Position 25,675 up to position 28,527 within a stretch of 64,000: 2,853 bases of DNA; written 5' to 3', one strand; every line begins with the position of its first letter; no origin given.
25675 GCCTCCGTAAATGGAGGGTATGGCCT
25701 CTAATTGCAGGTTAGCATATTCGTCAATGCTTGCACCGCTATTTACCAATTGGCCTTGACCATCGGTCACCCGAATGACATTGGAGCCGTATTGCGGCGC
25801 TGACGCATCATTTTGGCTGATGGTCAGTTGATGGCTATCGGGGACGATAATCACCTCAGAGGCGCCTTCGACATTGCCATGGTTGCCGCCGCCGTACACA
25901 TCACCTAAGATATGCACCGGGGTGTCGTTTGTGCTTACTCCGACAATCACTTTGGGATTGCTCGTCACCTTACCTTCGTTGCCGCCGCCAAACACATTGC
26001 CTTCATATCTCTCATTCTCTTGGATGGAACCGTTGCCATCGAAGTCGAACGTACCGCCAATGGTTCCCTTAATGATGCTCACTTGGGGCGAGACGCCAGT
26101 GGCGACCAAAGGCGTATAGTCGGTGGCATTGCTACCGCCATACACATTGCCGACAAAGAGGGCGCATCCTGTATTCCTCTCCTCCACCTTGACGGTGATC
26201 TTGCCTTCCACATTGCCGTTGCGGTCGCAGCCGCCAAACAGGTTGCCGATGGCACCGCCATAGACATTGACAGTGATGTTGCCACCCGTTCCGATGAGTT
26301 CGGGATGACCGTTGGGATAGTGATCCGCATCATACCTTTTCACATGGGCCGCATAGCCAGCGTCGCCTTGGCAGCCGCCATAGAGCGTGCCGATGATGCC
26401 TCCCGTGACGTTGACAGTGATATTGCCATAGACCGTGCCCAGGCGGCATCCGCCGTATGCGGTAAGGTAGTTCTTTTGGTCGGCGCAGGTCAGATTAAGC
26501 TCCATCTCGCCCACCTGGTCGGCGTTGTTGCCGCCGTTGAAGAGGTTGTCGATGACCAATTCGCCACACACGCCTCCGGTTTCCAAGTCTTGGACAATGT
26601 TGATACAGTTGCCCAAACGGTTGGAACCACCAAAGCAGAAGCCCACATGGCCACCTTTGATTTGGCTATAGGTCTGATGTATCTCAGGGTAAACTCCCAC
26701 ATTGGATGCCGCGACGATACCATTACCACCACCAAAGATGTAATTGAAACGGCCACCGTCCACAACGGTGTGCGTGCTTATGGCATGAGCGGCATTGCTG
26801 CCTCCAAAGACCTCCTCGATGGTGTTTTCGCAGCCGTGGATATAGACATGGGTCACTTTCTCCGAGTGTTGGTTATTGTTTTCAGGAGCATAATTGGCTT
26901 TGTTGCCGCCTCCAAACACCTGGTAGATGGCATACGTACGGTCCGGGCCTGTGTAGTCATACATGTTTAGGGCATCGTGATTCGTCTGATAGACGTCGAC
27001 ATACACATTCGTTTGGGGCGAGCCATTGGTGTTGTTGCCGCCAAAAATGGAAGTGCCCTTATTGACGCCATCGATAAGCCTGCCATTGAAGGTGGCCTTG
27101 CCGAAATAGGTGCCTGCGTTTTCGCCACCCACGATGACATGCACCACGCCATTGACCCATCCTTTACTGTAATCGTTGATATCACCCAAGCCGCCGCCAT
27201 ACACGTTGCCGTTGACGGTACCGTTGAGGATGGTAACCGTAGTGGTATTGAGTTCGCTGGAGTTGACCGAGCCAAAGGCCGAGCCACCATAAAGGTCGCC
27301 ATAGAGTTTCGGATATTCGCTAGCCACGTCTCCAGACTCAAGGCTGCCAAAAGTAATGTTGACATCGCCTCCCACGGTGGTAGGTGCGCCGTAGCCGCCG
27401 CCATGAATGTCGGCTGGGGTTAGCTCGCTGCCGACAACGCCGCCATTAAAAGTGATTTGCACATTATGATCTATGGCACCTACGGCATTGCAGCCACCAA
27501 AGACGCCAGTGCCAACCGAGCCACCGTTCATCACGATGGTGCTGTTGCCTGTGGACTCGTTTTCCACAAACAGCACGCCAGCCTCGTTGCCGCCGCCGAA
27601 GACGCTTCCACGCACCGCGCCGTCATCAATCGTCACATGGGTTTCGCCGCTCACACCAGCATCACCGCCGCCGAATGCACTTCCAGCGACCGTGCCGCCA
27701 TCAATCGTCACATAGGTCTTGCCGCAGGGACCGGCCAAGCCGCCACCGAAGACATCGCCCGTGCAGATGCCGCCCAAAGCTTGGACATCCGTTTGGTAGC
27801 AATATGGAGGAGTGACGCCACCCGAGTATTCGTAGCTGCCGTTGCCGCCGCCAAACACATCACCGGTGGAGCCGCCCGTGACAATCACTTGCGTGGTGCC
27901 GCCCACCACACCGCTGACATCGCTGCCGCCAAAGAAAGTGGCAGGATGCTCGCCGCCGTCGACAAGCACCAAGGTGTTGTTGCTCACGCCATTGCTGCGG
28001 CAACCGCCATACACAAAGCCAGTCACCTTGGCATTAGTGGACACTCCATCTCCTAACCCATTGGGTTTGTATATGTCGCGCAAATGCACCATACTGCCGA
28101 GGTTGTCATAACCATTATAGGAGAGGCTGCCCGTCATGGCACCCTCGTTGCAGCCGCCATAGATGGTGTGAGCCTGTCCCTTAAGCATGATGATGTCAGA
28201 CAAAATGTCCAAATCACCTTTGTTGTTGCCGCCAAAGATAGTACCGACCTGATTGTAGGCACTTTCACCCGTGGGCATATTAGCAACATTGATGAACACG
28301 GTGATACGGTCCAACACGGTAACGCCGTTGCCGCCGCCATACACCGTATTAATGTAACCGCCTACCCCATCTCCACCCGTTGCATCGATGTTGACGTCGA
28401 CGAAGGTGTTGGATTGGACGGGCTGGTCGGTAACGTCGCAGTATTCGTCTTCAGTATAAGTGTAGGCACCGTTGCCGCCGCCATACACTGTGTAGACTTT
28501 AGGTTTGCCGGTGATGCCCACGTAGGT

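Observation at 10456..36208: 25.7-kb operon encoding about 8,500 aa of one idiosyncratic (V/I)(Y/F)GGG repeat across three giant proteins plus a tail-anchored mini-protein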

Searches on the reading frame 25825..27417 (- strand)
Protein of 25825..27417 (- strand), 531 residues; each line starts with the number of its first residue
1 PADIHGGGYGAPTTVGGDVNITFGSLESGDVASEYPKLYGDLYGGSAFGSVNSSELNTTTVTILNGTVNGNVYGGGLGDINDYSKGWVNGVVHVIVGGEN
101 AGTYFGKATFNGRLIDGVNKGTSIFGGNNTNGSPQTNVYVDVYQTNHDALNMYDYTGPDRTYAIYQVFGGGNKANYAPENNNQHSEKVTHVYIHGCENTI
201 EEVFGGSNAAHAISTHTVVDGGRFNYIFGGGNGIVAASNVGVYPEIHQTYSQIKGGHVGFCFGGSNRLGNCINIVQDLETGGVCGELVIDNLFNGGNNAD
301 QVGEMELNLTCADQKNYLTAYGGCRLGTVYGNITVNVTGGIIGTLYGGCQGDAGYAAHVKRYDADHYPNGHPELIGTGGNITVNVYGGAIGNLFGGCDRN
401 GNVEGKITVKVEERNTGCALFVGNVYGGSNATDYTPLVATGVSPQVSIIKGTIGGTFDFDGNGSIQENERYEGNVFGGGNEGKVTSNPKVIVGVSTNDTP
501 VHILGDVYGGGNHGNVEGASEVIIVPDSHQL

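Call 84: search_protein_families(library=pfam, proteins=[window:25825-27417:-], max_evalue=10)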
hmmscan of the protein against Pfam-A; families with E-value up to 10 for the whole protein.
window:25825-27417:- (531 aa): 1 family
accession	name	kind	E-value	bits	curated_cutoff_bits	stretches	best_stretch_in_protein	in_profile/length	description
PF15631.11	Imm-NTF2-2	-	2.9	8.6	26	1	422-457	10-50/68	NTF2 fold immunity protein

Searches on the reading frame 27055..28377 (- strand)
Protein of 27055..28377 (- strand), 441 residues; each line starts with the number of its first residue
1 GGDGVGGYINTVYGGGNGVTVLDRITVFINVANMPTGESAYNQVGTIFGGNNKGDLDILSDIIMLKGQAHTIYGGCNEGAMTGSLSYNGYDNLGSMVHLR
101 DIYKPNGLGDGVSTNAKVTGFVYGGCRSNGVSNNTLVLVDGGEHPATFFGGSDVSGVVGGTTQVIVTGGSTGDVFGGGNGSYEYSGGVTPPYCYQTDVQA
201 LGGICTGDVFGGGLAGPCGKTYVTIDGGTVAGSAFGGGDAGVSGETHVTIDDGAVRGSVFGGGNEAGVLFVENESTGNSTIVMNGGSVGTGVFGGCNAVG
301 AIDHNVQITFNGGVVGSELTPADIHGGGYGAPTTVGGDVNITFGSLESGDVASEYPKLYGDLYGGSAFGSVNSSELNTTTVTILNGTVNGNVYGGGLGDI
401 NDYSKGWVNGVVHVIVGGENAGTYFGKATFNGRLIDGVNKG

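Call 35: predict_structure(alignment_id=A1)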
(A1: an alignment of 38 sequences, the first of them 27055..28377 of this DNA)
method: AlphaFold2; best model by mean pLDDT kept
length: 441 residues; sequences in the alignment: 38
mean_pLDDT: 83.0   pTM: 0.87
mean pLDDT of the five models: 83.0, 82.5, 82.5, 82.1, 81.7
residues with pLDDT >= 90: 184; 70-90: 186; 50-70: 58; < 50: 13
segments of 3 or more residues with pLDDT < 50: 1-4, 267-273
pLDDT, mean of each block of 10 residues (from residue 1): 57 76 74 68 88 77 88 85 86 92 81 90 87 92 95 83 96 93 65 90 96 86 98 91 87 97 60 66 97 87 90 94 89 81 74 86 80 78 92 73 56 83 78 74 60
secondary structure, 60 per line:
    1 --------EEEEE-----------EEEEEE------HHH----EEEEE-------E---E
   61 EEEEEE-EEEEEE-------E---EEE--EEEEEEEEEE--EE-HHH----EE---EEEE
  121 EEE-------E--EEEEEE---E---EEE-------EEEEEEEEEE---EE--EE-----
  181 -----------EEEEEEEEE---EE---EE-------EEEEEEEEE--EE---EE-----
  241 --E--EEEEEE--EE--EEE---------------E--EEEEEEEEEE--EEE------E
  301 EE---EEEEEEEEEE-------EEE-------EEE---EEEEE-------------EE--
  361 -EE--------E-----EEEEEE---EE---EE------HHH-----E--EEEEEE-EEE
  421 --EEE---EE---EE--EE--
elements in order: E9-13 E25-30 E44-48 E60-66 E68-73 E85-87 E90-99 E117-123 E134-139 E147-149 E157-166 E192-200 E218-226 E246-251 E258-260 E279-288 E291-293 E300-302 E306-315 E323-325 E333-335 E339-343 E378-383 E411-416 E418-420 E423-425

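Call 40: fold_search(model_id=the predicted structure, library=pdb)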
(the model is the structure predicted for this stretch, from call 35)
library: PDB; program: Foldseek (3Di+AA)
matches with E <= 10: 30; with E <= 0.001: 0
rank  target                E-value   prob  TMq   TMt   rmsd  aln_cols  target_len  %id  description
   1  7ko9                  2.1e-02  0.06  0.09  0.08  20.4       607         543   11  Crystal structure of antigen 43 from uropathogenic Escherichia coli UTI89 (released 2022-03-09)
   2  4kh3                  2.3e-01  0.04  0.12  0.11  20.2       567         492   11  Structure of a bacterial self-associating protein (released 2014-01-15)
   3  7koh_D                2.7e-01  0.04  0.13  0.12  21.7       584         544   14  Crystal structure of antigen 43 from Escherichia coli EDL933 (released 2022-03-09)
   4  7koh_C                3.0e-01  0.03  0.10  0.09  21.2       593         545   12  Crystal structure of antigen 43 from Escherichia coli EDL933 (released 2022-03-09)
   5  3p4g_A                3.8e-01  0.13  0.20  0.27  14.8       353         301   14  X-ray crystal structure of a hyperactive, Ca2+-dependent, beta-helical antifreeze protein from an Antarctic bacterium (released 2011-04-27)
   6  7koh_B                4.0e-01  0.01  0.09  0.08  21.7       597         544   12  Crystal structure of antigen 43 from Escherichia coli EDL933 (released 2022-03-09)
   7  7jvi_A                5.0e-01  0.10  0.23  0.24  15.7       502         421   11  Crystal structure of a beta-helix domain retrieved from capybara gut metagenome (released 2021-09-08)
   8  7rah_E                7.8e-01  0.06  0.17  0.19  12.8       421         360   12  Adenylate cyclase toxin RTX domain fragment bound to M1H5 Fab and M2B10 Fab (released 2021-09-15)
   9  7koh_A                8.6e-01  0.02  0.11  0.10  20.9       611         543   11  Crystal structure of antigen 43 from Escherichia coli EDL933 (released 2022-03-09)
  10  3p4g_B                1.3e+00  0.14  0.26  0.34  11.9       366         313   15  X-ray crystal structure of a hyperactive, Ca2+-dependent, beta-helical antifreeze protein from an Antarctic bacterium (released 2011-04-27)
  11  6n2b_A                1.6e+00  0.01  0.11  0.13  24.2       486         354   11  The Crystal Structure of Caldicellulosiruptor kristjanssonii Tapirin C-terminal domain (released 2018-12-19)
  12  5uyt_A                1.9e+00  0.02  0.14  0.14  20.5       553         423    8  Crystal structure of ice binding protein from an Antarctic bacterium Flavobacteriaceae (released 2017-10-25)
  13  6bea                  2.1e+00  0.03  0.20  0.20  16.0       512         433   14  Crystal structure of the autotransporter UpaB from E. coli strain CFT073 (released 2019-04-10)
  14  5uyt_B                2.1e+00  0.02  0.15  0.16  19.9       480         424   14  Crystal structure of ice binding protein from an Antarctic bacterium Flavobacteriaceae (released 2017-10-25)
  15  5z9t_A                2.6e+00  0.03  0.20  0.19  18.1       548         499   10  a new PL6 alginate lyase complex with trisaccharide (released 2019-03-27)
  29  8rja_C                1.0e+01  0.01  0.13  0.19   9.9       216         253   14  Crystal structure of the F420-reducing formylmethanofuran dehydrogenase complex from the ethanotroph Candidatus Ethano (released 2024-10-02)
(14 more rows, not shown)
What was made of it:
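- Closest known: Type V autotransporter passengers. Same: Both are long three-sided beta-helices used as adhesin stalks (call 40).
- Closest known: CBM89 beta-helix of a capybara-gut Bacteroidaceae GH10 xylanase. Same: It appears among the Foldseek matches (call 40).
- The named PDB matches are nearly all beta-helix or beta-roll proteins: Ag43, MpAFP, CBM89, RTX, tapirin, UpaB (call 40). Weak Foldseek matches include a PL6 alginate lyase, GH110, isopullulanase and AlgG (call 40).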

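Call 51: search_solved_structures(query=A1, max_evalue=1)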
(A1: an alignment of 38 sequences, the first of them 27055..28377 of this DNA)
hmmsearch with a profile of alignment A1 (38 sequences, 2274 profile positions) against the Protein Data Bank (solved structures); distinct sequences matched with E-value up to 1: 59.
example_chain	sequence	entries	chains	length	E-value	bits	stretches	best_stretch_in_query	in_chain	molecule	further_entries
8q6t_I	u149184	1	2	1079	8.1e-15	56.2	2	315-431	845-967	Titin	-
8g4l_bm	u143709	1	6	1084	3e-10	41.1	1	355-440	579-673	Titin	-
4u3h_A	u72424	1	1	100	2.2e-06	28.3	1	367-438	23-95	FN3con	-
5j7k_A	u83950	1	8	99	7.8e-06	26.4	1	367-447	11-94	FN3con-a-lys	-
4urt_B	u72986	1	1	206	0.0008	19.8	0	367-435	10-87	NETRIN RECEPTOR DCC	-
5x83_B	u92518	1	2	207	0.00082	19.7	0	367-435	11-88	Netrin receptor DCC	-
3lpw_A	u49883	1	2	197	0.0013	19.1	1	368-439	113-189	A77-A78 domain from Titin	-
5e53_A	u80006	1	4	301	0.002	18.5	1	362-437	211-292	Contactin-1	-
4n68_A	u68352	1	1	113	0.0025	18.1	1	364-450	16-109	Contactin-5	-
7y8s_A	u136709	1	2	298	0.0032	17.8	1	341-430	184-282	Dscam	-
2w1n_A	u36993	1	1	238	0.0045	17.3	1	364-435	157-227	O-GLCNACASE NAGJ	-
3p4l_A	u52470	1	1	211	0.0053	17.1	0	373-448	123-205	Neogenin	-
8d6a_A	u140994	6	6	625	0.006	16.9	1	314-447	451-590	Interleukin-6 receptor subunit beta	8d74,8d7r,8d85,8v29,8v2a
1uem_A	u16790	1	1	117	0.006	16.9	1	362-440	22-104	KIAA1568 Protein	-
3b83_A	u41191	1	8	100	0.0062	16.8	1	368-446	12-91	TEN-D3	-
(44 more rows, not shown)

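Call 79: search_protein_representatives(protein=window:27055-28377:-)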
Query: 441 residues. Proteins with E-value up to 0.001 (for the whole library): 818; up to 1e-10: 513; up to 1e-30: 161. The best 150 are listed.
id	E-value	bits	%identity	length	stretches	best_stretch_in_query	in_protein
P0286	5.2e-255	863.1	69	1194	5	1-441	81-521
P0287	3.7e-222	754.8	41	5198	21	277-441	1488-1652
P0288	6.0e-204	694.7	40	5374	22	113-400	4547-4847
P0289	3.0e-199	679.2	41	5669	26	200-399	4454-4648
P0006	1.7e-176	604.2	50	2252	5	1-439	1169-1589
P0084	7.0e-151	519.8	43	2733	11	2-224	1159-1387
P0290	6.3e-147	506.7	38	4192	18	158-435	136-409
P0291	2.4e-143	495.0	42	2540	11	6-399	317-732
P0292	4.1e-138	477.7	38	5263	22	111-399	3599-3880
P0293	1.5e-133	462.7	42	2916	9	4-415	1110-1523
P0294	1.9e-133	462.3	41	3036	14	4-186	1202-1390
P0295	4.7e-132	457.7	41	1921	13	7-186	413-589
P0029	5.3e-130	450.9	41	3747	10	1-235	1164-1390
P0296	4.3e-126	438.0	39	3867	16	119-404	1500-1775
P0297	1.9e-122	426.0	41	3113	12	153-434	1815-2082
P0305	1.2e-104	367.4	37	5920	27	205-427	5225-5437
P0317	3.1e-94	333.0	39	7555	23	229-405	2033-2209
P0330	9.8e-78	278.6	37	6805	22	171-433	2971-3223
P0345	1.5e-69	251.6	38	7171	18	245-422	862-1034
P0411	9.4e-37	143.5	37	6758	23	228-400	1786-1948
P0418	1.8e-35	139.2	37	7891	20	247-400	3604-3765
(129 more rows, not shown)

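Call 80: list_cluster_members(proteins=[P0287, P0288, P0305, P0317, P0418, P0330, P0345, P0006, P0290, P0411])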
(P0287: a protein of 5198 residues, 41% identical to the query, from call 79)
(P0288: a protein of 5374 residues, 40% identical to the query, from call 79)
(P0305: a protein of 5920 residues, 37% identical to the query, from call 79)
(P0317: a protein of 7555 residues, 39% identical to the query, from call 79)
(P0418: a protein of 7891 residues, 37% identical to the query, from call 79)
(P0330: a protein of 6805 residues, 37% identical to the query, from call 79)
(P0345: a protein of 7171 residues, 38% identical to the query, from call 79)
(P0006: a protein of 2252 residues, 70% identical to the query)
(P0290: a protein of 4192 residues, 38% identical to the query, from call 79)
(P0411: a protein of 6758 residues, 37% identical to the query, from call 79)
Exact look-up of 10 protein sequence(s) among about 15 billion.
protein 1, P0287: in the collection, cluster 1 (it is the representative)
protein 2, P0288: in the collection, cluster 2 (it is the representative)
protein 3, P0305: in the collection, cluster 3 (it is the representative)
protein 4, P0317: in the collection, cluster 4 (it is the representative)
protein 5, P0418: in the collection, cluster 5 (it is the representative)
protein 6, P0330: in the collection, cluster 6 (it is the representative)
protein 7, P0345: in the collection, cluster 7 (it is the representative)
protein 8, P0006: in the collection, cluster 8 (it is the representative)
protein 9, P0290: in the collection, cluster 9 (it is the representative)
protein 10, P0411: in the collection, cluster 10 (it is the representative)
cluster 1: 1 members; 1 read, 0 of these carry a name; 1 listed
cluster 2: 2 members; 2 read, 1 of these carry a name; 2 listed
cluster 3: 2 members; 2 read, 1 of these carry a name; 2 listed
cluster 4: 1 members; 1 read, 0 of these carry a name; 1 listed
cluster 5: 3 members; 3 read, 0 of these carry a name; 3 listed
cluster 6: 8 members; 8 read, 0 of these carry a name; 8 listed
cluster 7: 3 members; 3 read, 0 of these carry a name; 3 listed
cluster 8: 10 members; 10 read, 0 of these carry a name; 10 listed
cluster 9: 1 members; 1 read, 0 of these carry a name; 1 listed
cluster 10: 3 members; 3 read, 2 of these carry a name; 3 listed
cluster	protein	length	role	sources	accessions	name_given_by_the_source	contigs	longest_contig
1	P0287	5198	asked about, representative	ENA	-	-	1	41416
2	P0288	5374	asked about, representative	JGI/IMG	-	hypothetical protein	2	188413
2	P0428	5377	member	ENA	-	-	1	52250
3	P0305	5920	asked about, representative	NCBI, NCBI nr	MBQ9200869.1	MAG: chitobiase/beta-hexosaminidase C-terminal domain-containing protein [Bacteroidales ... | chitobiase/beta-hexosaminidase C-terminal domain-containing protein [Bacteroidales ...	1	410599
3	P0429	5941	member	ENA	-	-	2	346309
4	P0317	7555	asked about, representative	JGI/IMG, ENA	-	-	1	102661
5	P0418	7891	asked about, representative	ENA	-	-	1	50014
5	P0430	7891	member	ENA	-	-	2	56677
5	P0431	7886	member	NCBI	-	-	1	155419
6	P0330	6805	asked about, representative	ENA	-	-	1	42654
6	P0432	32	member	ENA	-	-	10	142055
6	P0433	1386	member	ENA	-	-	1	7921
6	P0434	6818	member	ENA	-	-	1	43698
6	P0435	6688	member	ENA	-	-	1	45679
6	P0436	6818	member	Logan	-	-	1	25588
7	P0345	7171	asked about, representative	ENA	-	-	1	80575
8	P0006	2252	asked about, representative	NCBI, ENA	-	-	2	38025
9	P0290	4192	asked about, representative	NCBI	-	-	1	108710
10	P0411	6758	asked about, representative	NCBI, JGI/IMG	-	hypothetical protein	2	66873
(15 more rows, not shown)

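Call 88: fold_search(model_id=the predicted structure, library=viral)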
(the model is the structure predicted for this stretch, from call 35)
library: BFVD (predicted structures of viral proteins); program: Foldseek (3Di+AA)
matches with E <= 10: 152; with E <= 0.001: 0
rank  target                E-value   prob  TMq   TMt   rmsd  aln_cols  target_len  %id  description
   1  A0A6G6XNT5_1          1.7e-02  0.08  0.12  0.08  21.6       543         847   13  (no name in the UniProt tables at hand)
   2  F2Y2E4                4.0e-02  0.28  0.23  0.17  16.2       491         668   12  (no name in the UniProt tables at hand)
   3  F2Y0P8                5.6e-02  0.28  0.26  0.28  14.2       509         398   14  (no name in the UniProt tables at hand)
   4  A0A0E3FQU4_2          7.1e-02  0.05  0.11  0.07  42.1       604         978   12  Baseplate wedge initiator [Synechococcus phage ACG-2014f]
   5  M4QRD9                1.3e-01  0.12  0.17  0.09  16.1       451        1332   13  (no name in the UniProt tables at hand)
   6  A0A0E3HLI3            1.4e-01  0.06  0.13  0.08  43.1       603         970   12  Baseplate wedge initiator [Synechococcus phage ACG-2014f]
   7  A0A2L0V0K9            1.7e-01  0.05  0.15  0.07  25.3       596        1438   12  High-affnity carbon uptake protein Hat/HatR [Agrobacterium phage Atu_ph07]
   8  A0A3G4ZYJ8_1          1.9e-01  0.03  0.10  0.08  18.0       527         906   14  Peptidase S74 domain-containing protein [Gaeavirus sp.]
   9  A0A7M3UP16            2.3e-01  0.08  0.18  0.11  17.7       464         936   11  Uncharacterized protein (Fragment) [Pyramimonas orientalis virus]
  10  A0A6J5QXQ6            2.9e-01  0.04  0.14  0.07  21.0       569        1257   11  Uncharacterized protein [uncultured Caudovirales phage]
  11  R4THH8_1              3.8e-01  0.03  0.13  0.07  22.5       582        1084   11  (no name in the UniProt tables at hand)
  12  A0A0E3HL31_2          4.0e-01  0.02  0.11  0.08  19.7       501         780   11  Baseplate wedge initiator [Synechococcus phage ACG-2014f]
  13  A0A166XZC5            4.2e-01  0.06  0.17  0.12  17.4       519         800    9  Tail spike-like protein [Gordonia phage BritBrat]
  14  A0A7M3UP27            5.9e-01  0.05  0.19  0.11  16.0       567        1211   11  Uncharacterized protein [Pyramimonas orientalis virus]
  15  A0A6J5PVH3            6.5e-01  0.06  0.18  0.15  18.5       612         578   10  Parallel beta-helix repeat [uncultured Caudovirales phage]
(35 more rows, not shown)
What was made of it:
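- Tried and rejected: Foldseek of the solenoid model against PDB and BFVD (calls 40, 88).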
